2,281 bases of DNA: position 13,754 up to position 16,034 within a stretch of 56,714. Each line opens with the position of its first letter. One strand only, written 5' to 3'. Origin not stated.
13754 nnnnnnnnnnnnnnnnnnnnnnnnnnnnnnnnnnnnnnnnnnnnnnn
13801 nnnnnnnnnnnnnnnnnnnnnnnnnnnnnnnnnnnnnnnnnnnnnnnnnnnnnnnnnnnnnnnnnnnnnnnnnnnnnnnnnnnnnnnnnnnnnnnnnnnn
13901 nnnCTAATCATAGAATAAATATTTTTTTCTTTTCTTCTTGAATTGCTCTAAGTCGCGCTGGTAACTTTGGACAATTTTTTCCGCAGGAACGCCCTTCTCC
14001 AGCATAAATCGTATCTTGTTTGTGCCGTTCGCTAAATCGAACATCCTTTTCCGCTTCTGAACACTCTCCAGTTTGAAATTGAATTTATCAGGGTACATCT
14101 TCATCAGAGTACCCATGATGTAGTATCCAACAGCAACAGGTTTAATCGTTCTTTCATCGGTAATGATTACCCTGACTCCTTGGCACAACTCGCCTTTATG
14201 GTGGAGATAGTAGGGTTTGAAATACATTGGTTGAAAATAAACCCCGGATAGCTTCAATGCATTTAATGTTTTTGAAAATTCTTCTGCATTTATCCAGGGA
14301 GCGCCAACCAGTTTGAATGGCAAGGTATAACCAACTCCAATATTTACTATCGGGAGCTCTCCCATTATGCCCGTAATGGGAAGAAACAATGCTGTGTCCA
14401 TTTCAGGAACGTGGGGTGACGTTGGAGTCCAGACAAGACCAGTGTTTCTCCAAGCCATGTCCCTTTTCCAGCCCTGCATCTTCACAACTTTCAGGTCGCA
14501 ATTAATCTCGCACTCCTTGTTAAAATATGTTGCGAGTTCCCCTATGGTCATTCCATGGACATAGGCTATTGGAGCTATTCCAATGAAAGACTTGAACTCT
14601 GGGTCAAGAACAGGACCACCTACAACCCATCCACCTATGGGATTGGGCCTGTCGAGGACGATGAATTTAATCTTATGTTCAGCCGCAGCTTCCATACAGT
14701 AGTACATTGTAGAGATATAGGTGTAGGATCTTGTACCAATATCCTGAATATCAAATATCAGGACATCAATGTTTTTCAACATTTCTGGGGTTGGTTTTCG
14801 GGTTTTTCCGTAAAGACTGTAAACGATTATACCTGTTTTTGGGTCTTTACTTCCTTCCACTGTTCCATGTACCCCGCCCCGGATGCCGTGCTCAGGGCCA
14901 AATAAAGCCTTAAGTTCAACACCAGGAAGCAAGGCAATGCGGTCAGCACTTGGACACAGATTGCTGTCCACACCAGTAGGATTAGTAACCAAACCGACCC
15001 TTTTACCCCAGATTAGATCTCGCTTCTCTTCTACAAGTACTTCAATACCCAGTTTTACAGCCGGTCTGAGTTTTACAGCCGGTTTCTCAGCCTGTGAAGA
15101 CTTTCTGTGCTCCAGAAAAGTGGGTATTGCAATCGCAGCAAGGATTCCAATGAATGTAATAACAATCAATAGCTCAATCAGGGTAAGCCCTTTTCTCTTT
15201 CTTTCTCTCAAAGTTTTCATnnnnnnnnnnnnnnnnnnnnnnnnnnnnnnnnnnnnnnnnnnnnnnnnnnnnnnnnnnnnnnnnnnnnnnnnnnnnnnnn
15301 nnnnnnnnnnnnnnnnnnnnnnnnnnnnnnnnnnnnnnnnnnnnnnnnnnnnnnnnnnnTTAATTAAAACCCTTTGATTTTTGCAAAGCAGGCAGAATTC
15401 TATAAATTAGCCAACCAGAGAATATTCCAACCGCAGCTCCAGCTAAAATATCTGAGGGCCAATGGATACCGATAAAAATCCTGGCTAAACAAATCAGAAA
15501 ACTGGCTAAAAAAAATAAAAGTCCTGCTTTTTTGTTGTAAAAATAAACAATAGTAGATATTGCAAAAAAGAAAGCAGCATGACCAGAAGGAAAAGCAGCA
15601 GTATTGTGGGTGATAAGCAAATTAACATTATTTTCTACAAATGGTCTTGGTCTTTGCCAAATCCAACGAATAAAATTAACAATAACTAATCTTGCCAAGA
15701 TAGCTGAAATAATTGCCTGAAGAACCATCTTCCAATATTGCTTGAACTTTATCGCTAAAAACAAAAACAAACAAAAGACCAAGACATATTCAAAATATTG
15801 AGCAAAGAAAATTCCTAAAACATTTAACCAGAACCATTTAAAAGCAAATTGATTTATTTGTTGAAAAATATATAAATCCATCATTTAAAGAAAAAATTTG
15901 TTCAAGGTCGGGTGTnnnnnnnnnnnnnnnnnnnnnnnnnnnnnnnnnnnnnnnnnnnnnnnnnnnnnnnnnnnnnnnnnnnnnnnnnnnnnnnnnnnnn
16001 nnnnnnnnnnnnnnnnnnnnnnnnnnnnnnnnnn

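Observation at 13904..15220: Type IV pilin-like N-terminus fused to a DUF1343/NamZ-type exo-muramidase domain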

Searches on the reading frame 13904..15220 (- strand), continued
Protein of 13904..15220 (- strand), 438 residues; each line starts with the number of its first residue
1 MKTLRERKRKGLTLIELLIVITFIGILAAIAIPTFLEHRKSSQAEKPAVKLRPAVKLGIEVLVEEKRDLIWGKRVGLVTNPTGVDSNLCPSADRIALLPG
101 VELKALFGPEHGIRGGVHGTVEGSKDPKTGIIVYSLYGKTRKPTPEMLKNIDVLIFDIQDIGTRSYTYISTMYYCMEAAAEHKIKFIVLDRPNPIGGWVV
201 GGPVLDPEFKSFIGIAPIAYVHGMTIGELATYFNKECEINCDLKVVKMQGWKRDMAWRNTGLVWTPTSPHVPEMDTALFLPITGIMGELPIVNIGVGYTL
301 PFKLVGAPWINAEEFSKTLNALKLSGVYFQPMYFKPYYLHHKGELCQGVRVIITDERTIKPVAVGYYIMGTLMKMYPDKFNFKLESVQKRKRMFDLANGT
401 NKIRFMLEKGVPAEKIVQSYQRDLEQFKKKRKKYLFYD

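Call 20: find_related_loci(query=window:13904-15220:-, collection=genome_contigs, flank=10000)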
Query window:13904-15220:- (438 aa) in genome_contigs; peptide patterns used: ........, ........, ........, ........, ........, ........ (x = any residue, [..] = any of these).
113 stretches matched a pattern; 59 encode a relative of the query (tblastn E <= 1e-3); 59 distinct loci.
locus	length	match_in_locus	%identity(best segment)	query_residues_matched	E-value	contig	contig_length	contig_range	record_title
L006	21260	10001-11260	51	6-437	4e-137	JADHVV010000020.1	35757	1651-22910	MAG: candidate division KSB1 bacterium isolate BS750m-G10 BS-750m-C1237, whole genome shotgun sequence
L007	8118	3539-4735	52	36-437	3e-124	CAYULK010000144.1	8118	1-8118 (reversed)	MAG TPA_asm: uncultured Calditrichota bacterium isolate SRP128015_co2_49 genome assembly, contig: NODE_7508_length_8118_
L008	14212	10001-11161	50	55-438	2e-121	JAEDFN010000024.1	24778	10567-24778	MAG: Paludibacteraceae bacterium isolate MAG085 NODE_1357_length_24778_cov_8.106015, whole genome shotgun sequence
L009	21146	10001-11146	49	54-435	2e-117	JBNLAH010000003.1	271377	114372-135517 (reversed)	MAG: Parachlamydiales bacterium isolate C2.bin.8.permissive NODE_3_length_271377_cov_15.490439, whole genome shotgun seq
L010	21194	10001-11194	47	43-437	6e-116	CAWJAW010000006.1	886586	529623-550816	MAG: uncultured Bacteroidales bacterium isolate MFD04716.bin.1.69 genome assembly, contig: contig_31172, whole genome sh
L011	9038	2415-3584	47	51-437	1e-112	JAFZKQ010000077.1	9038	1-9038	MAG: Paludibacteraceae bacterium isolate RGIG7853 Water_buffalos_Reticulum-4__c607019, whole genome shotgun sequence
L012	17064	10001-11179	47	48-437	9e-111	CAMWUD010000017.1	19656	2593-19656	MAG TPA_asm: uncultured Porphyromonadaceae bacterium isolate SRR14411285_bin.4_metawrap_v1.3_MAG genome assembly, contig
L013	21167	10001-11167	48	55-437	8e-111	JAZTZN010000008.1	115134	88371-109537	MAG: Muribaculaceae bacterium isolate T1900045324_YK20190013.MAGScoT_cleanbin_000003 SGB_6408_k141_1283205, whole genome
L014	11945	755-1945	48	54-437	1e-110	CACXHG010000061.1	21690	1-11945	MAG: uncultured Bacteroidia bacterium isolate RUG11257 genome assembly, contig: RUG11257_asm_61, whole genome shotgun se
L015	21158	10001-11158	48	55-437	1e-110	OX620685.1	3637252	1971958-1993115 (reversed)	Muribaculaceae bacterium isolate Muribaculaceae sp. Strain X genome assembly, chromosome: 000000F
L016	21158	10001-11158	48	55-437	6e-109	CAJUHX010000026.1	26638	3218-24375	MAG TPA_asm: uncultured Muribaculaceae bacterium isolate MGBC140028 genome assembly, contig: MGBC140028.26, whole genome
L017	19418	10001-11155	46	53-433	3e-108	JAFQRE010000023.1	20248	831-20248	MAG: Bacteroidaceae bacterium isolate RGIG2076 Goat_Colon-2__c304118, whole genome shotgun sequence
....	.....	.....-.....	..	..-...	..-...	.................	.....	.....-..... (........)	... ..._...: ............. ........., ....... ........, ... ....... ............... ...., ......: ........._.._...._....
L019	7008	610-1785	44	53-438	5e-104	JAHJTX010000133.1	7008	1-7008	MAG: Bacteroidetes bacterium isolate OS_PC_MetaG.mb.71 OS_PC_MetaG.mb.71_k141_246285, whole genome shotgun sequence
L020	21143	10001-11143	43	55-437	1e-100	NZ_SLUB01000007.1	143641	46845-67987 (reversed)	Bacillus timonensis strain AF060A6 SAMN11029899.13, whole genome shotgun sequence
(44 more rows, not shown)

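Call 35: search_solved_structures(query=window:13904-15220:-, show_alignments=1)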
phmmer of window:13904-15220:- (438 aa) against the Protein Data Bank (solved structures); distinct sequences matched with E-value up to 0.001: 10.
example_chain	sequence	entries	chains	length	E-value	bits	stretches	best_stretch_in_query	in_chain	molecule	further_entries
4k05_A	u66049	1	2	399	6.6e-116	391.1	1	50-437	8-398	Conserved hypothetical exported protein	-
4jja_A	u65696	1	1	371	2.5e-50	175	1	69-437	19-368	hypothetical protein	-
9egp_A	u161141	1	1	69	1.1e-07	34.4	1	6-42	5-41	Geopilin domain 1 protein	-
7tgg_A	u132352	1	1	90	1.2e-07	34.3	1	6-46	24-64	Geopilin domain 1 protein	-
9laa_A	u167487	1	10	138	3.8e-05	26.1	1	2-43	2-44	Type IV pilin protein PilA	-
2m7g_A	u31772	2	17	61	8e-05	25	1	13-49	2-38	Geopilin domain 1 protein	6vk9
8tj2_C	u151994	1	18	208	0.00019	23.8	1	13-49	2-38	Type IV major pilin protein PilA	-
8tob_GA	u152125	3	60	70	0.00061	22.1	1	13-48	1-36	Fimbrial protein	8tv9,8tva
8tum_e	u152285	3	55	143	0.00094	21.5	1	13-60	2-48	Type IV major pilin protein PilA | Pilin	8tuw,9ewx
1oqw_A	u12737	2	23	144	0.00097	21.5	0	13-74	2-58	Fimbrial protein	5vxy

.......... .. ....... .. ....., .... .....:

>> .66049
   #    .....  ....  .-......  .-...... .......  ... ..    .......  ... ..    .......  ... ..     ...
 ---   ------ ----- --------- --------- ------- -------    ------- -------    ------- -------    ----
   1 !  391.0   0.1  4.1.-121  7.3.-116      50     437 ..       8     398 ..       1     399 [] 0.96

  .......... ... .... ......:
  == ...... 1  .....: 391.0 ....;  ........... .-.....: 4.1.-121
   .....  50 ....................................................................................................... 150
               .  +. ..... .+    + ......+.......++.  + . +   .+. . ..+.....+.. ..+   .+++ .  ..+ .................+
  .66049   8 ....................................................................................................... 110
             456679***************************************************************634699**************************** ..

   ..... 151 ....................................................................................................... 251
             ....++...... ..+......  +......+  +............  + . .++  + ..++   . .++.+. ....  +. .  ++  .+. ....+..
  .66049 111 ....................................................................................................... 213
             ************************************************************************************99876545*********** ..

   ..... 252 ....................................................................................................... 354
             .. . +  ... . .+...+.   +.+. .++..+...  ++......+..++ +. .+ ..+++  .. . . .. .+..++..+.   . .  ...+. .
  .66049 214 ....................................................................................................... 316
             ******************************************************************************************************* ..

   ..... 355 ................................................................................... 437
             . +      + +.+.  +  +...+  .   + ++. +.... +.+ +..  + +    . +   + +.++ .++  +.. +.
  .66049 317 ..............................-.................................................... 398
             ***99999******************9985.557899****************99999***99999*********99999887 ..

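Call 58: predict_structure(alignment_id=A3)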
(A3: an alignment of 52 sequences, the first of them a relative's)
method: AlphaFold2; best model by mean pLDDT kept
length: 438 residues; sequences in the alignment: 52
mean_pLDDT: 91.5   pTM: 0.85
mean pLDDT of the five models: 91.5, 91.4, 91.2, 90.3, 89.9
residues with pLDDT >= 90: 347; 70-90: 50; 50-70: 39; < 50: 2
segments of 3 or more residues with pLDDT < 50: none
pLDDT, mean of each block of 10 residues (from residue 1): 55 73 84 63 57 94 98 98 95 97 93 66 80 91 97 97 88 98 99 92 97 95 97 98 98 93 91 93 95 92 97 99 98 95 98 95 98 98 95 97 98 98 98 95
secondary structure, 60 per line:
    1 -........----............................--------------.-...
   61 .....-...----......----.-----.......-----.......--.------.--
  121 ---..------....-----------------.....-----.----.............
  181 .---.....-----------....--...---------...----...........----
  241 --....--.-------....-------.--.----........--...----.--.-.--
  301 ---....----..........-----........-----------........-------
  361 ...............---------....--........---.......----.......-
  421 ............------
elements in order: H2-9 H14-41 H58-65 E74-79 H91-96 E102-108 E132-135 E153-157 H168-181 E185-189 E201-204 E219-221 H226-236 E243-246 H257-260 H276-283 E304-307 H312-321 E327-334 E346-353 H361-375 H385-388 H391-398 H402-408 H413-419 H421-432

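Call 60: find_encoding_contigs(protein=P0004, flank=8000, max_places=2)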
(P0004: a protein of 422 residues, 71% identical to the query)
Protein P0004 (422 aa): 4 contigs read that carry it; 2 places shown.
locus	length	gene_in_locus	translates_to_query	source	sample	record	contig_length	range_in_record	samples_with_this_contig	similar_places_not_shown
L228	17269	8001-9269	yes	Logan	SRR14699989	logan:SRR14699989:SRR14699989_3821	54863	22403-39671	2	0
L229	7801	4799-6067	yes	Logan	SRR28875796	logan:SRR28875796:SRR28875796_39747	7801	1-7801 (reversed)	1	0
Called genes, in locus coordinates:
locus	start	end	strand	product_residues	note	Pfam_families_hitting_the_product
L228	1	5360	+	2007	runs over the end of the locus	-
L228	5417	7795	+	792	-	PF00082:Peptidase_S8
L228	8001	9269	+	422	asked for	PF07075:NamZ_N, PF20732:NamZ_C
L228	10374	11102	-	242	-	-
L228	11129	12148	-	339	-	-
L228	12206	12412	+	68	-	-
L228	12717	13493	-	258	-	PF01522:Polysacc_deac_1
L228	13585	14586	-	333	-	PF01926:MMR_HSR1, PF02421:FeoB_N, PF02824:TGS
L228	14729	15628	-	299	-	-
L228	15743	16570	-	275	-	PF02169:LPP20, PF16548:FlgT_N (faint)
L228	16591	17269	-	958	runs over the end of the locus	PF12895:ANAPC3 (faint), PF13428:TPR_14 (faint), PF14559:TPR_19 (faint)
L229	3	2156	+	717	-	?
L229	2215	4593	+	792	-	PF00082:Peptidase_S8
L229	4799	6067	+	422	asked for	PF07075:NamZ_N, PF20732:NamZ_C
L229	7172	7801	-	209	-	?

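Call 61: find_encoding_contigs(protein=P0003, flank=8000, max_places=2)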
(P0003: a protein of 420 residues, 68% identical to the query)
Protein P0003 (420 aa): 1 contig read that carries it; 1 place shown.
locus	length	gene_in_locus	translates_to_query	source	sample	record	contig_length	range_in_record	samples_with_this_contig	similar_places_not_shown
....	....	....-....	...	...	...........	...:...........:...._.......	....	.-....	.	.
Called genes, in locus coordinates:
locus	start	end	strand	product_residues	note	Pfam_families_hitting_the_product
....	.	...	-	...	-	?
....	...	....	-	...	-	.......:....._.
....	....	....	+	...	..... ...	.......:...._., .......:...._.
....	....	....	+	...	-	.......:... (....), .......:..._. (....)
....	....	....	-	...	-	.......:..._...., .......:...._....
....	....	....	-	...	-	-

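Call 64: find_related_loci(query=window:13904-15220:-, collection=viral_contigs, flank=5000)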
Query window:13904-15220:- (438 aa) in viral_contigs; peptide patterns used: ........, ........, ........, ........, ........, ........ (x = any residue, [..] = any of these).
27 stretches matched a pattern, but none encodes a relative of the query by tblastn (E <= 1e-3).

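Call 76: fold_search(model_id=the predicted structure, library=pdb)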
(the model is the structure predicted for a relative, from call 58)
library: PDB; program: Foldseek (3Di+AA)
matches with E <= 10: 927; with E <= 0.001: 2
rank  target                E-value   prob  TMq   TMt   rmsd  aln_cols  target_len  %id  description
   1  4k05_A                1.2e-45  1.00  0.85  0.97   1.3       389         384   48  Crystal structure of a DUF1343 family protein (BF0371) from Bacteroides fragilis NCTC 9343 at 1.65 A resolution (released 2013-04-17)
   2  4jja                  2.1e-26  1.00  0.71  0.88   2.8       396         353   31  Crystal structure of a DUF1343 family protein (BF0379) from Bacteroides fragilis NCTC 9343 at 1.30 A resolution (released 2013-04-03)
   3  4f6l_A                2.6e-03  0.60  0.25  0.28  18.2       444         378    9  Crystal structure of Aureusimine biosynthetic cluster reductase domain (released 2012-12-12)
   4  4f6l_B                3.1e-03  0.95  0.22  0.25  11.0       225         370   12  Crystal structure of Aureusimine biosynthetic cluster reductase domain (released 2012-12-12)
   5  5dj1_B                5.6e-03  0.69  0.22  0.26  14.4       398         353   11  Structure of the PLP-Dependent L-Arginine Hydroxylase MppP Holoenzyme (released 2015-11-25)
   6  6c92_C                7.5e-03  0.63  0.22  0.26  13.0       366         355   10  The structure of MppP soaked with the product 2-ketoarginine (released 2018-09-05)
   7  6c92_A                8.4e-03  0.54  0.21  0.24  14.8       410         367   10  The structure of MppP soaked with the product 2-ketoarginine (released 2018-09-05)
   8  5bk7_H                2.1e-02  0.38  0.21  0.23  14.1       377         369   11  The structure of MppP E15A mutant soaked with the substrate L-arginine (released 2018-09-05)
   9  6l1l_A                2.1e-02  0.20  0.18  0.20  14.9       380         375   11  Apo-BacF structure from Bacillus subtillis (released 2020-03-18)
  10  5dj1_A                2.5e-02  0.38  0.21  0.25  14.0       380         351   11  Structure of the PLP-Dependent L-Arginine Hydroxylase MppP Holoenzyme (released 2015-11-25)
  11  7rf9_B                2.8e-02  0.28  0.21  0.23  14.6       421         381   10  O2-, PLP-dependent desaturase Plu4 intermediate-bound enzyme (released 2021-10-06)
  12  5yhv_C                3.2e-02  0.14  0.16  0.17  17.3       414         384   11  Crystal structure of an aminotransferase from Mycobacterium tuberculosis (released 2018-10-10)
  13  6c9b_B                3.6e-02  0.69  0.15  0.17   8.7       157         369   13  The structure of MppP soaked with the products 4HKA and 2KA (released 2018-04-04)
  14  7rgb_B                3.6e-02  0.18  0.17  0.20  14.4       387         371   10  O2-, PLP-dependent desaturase Plu4 product-bound enzyme (released 2021-10-06)
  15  6cwz_C                3.8e-02  0.51  0.17  0.22  11.0       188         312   15  Crystal structure of apo SUMO E1 (released 2019-01-16)
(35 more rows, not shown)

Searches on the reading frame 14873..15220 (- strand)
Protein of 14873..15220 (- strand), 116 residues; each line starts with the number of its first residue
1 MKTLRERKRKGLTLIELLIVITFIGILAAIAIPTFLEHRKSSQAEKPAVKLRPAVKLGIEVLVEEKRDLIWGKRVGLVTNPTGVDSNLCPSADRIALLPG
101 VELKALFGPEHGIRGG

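Call 28: find_homologous_proteins(query=window:14873-15220:-, max_evalue=0.001)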
Query seq(116 aa) (116 aa): 241 proteins with E <= 0.001 among 505 candidates; the best 120 are listed.
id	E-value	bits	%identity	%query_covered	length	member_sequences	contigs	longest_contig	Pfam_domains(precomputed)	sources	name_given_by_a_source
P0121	3.9e-15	74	64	59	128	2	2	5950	PF07075.18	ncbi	-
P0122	4.1e-15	74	65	53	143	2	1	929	PF07075.18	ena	-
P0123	7.7e-15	73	68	51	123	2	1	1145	PF07075.18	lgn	-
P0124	1.3e-14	72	52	78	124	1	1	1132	PF07075.18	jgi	jgi:uncharacterized protein YbbC (DUF1343 family)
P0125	3.3e-14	71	58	59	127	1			PF07075.18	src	-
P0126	6.3e-14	70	44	92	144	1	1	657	PF07075.18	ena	-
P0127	1.2e-13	69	64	50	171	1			PF07075.18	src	-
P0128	3.7e-13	68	55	64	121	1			PF07075.18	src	-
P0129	8.9e-13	66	61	53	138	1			PF07075.18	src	-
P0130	9.0e-13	66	53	65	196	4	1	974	PF07075.18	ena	-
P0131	1.1e-12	66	41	93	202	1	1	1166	PF07075.18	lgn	-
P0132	1.2e-12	66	61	53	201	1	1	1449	PF07075.18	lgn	-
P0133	1.4e-12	66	59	54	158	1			PF07075.18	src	-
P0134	2.0e-12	65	55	59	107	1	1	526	PF07075.18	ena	-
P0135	3.0e-12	65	59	50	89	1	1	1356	PF07075.18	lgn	-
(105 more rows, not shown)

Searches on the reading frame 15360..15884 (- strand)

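Call 3: search_protein_families(library=pfam, proteins=[window:15360-15884:-], max_evalue=1)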
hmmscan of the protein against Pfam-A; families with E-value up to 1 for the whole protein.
window:15360-15884:- (174 aa): 4 families
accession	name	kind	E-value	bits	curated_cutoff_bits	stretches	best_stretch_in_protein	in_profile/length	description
PF01569.27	PAP2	-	4.1e-22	78.8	27.2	1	58-166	5-127/130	PAP2 superfamily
PF14378.12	PAP2_3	-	8.6e-06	26.1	27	1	70-157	104-188/190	PAP2 superfamily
PF02681.20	DUF212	-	0.0026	18.4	26.5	1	59-130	7-74/126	Divergent PAP2 family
PF14360.12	PAP2_C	-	0.033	15.2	27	1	100-157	8-69/74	PAP2 superfamily C-terminal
